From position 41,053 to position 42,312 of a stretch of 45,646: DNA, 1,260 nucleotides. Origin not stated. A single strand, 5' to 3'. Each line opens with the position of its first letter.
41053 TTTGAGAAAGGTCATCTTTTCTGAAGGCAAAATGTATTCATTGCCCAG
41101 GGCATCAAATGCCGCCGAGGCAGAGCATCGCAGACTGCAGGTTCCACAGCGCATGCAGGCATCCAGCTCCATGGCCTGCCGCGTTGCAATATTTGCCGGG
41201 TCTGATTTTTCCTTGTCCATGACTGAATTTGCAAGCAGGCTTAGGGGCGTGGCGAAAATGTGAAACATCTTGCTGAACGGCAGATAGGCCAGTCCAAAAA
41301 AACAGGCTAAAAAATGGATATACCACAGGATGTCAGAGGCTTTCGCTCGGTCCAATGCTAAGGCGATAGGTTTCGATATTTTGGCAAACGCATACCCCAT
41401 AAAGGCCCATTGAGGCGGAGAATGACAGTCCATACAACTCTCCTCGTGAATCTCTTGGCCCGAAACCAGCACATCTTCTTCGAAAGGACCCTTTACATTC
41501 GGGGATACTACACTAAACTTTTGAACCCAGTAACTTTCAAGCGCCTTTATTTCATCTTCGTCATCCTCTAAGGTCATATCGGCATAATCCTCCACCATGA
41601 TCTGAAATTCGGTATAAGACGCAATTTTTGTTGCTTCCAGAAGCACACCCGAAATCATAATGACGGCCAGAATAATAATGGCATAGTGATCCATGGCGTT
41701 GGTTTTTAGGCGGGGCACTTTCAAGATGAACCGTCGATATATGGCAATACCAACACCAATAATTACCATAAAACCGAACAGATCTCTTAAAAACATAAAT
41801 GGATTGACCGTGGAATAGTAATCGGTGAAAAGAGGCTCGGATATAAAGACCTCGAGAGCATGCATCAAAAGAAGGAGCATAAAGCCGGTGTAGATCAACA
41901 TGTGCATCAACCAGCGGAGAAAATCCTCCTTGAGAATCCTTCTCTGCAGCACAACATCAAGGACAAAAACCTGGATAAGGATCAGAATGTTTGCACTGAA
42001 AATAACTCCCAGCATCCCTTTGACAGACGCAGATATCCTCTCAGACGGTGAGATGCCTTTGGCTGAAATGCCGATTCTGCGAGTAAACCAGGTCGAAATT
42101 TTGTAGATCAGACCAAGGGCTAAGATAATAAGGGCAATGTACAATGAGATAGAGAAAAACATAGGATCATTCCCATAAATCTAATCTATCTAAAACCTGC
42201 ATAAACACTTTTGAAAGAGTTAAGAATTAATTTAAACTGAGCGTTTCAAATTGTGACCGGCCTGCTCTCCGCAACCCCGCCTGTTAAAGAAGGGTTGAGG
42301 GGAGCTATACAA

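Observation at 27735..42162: Selenoprotein-dense ten-gene Hdr/Mvh/Nfn-like cluster with a membrane anchor and two paralogous modules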

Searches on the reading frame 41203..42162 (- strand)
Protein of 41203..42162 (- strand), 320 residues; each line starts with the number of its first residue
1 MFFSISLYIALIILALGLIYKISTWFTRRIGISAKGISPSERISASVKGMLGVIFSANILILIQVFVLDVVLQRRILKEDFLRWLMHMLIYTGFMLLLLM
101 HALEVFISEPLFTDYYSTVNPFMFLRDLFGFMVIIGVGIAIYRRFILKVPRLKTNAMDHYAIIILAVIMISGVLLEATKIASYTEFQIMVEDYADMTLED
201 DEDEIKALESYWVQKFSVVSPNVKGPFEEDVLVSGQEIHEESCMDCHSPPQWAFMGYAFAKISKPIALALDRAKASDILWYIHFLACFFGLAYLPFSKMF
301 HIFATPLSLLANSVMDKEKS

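Call 54: search_protein_representatives(protein=window:41203-42162:-)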
Query: 320 residues. Proteins with E-value up to 0.001 (for the whole library): 840; up to 1e-10: 343; up to 1e-30: 140. The best 150 are listed.
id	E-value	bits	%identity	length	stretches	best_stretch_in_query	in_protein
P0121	1.9e-132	458.0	66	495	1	1-318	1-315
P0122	8.0e-122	423.1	60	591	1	1-319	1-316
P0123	8.9e-108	377.0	57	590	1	1-320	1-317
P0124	1.7e-107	376.0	52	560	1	1-314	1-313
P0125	1.5e-97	343.4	52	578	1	21-318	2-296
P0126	1.5e-95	336.8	50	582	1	1-316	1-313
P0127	7.1e-93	328.0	50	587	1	1-318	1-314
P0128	9.3e-93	327.6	52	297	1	1-298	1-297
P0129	1.3e-87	310.7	45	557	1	5-318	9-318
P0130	4.2e-86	305.8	48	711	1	3-317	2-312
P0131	1.3e-85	304.2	46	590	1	3-317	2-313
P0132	4.8e-85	302.3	46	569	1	1-317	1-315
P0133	1.7e-83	297.3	45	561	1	2-317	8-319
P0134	1.4e-82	294.2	47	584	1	1-315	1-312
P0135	1.9e-82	293.8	45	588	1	6-316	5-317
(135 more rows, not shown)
